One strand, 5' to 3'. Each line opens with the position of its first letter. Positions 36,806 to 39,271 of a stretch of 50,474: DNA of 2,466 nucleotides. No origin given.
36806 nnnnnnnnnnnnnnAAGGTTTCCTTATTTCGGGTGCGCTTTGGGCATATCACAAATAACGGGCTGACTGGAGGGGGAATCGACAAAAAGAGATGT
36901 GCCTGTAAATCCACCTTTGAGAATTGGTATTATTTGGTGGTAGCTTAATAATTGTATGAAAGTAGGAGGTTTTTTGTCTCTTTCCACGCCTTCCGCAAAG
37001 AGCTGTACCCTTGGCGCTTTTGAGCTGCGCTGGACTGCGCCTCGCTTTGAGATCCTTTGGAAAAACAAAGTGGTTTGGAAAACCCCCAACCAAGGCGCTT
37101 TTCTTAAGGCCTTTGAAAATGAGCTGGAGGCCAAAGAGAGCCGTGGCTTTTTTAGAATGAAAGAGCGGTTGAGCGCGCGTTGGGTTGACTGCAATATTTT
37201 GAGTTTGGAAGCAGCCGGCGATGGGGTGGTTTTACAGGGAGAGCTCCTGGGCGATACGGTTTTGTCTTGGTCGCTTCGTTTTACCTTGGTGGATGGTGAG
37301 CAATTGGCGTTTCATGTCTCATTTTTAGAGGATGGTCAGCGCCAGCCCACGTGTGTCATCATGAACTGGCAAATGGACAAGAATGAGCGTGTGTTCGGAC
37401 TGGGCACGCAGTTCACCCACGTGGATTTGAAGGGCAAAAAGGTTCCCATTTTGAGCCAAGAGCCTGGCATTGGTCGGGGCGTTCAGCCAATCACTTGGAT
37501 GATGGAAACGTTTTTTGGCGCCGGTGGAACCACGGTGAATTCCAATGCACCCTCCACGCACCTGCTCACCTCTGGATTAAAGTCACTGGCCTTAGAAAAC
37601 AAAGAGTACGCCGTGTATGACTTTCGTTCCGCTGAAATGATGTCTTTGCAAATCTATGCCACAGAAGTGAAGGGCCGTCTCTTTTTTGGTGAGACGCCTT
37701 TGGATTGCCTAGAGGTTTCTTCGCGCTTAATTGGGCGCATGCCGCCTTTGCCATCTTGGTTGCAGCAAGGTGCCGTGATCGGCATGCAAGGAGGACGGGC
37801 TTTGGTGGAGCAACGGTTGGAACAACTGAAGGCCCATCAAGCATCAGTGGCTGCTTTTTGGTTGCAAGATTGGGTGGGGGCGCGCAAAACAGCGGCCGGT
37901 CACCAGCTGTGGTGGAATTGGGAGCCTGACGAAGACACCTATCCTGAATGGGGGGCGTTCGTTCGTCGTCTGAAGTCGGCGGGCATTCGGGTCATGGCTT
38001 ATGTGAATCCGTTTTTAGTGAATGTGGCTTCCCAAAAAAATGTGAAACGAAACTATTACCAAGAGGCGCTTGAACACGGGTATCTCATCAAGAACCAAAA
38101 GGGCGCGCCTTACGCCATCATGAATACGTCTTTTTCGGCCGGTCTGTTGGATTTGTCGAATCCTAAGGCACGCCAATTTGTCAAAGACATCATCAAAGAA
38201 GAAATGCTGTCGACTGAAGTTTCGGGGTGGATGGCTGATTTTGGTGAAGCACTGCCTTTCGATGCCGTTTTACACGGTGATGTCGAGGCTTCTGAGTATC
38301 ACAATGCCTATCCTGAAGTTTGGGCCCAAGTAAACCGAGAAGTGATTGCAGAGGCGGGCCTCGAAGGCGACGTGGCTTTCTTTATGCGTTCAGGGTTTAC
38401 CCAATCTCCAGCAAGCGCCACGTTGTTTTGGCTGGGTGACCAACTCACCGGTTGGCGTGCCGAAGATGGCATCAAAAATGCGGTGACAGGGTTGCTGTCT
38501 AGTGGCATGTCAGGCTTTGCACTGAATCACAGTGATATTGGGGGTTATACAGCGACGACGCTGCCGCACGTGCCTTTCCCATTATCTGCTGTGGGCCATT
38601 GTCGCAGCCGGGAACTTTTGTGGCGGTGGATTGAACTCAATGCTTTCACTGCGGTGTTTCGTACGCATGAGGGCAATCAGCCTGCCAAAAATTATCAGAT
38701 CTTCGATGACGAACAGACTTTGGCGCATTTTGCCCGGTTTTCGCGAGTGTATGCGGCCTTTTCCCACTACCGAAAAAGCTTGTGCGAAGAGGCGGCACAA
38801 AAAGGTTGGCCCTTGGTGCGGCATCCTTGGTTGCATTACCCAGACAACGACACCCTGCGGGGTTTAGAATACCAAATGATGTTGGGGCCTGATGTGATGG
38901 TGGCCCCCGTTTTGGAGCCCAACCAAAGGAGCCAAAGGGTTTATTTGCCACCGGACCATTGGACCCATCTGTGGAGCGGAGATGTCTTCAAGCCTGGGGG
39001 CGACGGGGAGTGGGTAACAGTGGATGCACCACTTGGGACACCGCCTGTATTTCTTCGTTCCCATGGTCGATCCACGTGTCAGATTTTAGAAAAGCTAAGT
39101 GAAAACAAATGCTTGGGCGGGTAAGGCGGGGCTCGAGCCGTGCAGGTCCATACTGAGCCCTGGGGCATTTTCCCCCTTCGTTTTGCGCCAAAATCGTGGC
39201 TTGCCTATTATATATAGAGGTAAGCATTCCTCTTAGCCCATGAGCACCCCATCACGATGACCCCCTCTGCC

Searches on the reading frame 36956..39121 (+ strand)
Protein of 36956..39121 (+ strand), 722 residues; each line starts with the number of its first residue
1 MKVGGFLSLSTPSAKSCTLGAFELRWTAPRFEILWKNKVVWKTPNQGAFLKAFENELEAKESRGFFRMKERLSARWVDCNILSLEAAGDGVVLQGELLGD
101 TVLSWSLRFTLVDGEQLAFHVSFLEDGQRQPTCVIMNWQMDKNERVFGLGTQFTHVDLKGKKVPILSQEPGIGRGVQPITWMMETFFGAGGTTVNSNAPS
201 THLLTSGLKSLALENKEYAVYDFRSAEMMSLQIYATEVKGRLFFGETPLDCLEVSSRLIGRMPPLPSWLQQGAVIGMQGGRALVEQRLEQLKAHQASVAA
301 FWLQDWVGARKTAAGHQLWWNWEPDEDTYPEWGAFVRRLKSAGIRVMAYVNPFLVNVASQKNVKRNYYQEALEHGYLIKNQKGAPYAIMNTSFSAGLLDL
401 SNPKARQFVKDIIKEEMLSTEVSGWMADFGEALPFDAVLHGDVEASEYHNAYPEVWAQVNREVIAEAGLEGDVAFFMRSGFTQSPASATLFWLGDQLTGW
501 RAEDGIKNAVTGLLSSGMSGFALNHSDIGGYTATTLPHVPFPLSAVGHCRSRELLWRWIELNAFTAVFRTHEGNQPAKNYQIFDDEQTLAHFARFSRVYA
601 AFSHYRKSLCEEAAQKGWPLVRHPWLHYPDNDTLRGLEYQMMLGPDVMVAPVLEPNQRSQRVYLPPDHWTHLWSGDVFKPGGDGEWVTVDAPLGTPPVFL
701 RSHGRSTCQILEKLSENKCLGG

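Call 12: search_protein_families(library=pfam, proteins=[window:36956-39121:+], max_evalue=0.001)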
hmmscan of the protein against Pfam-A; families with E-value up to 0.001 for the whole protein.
window:36956-39121:+ (722 aa): 3 families
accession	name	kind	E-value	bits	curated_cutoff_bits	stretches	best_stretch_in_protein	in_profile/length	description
PF01055.32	Glyco_hydro_31_2nd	-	1.4e-36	126.9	23.5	1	284-585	24-305/328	Glycosyl hydrolases family 31 TIM-barrel domain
PF21365.3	Glyco_hydro_31_3rd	-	5.4e-18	65.7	24.4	1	617-702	1-83/87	Glycosyl hydrolase family 31 C-terminal domain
PF13802.12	Gal_mutarotas_2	-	0.0008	20.2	27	0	123-165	97-139/184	Glycosyl hydrolase 31 N-terminal galactose mutarotase-like domain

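Call 28: find_encoding_contigs(protein=window:36956-39121:+, flank=3000, max_places=3)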
Protein window:36956-39121:+ (722 aa): no gene with exactly this product is on record in the collection.
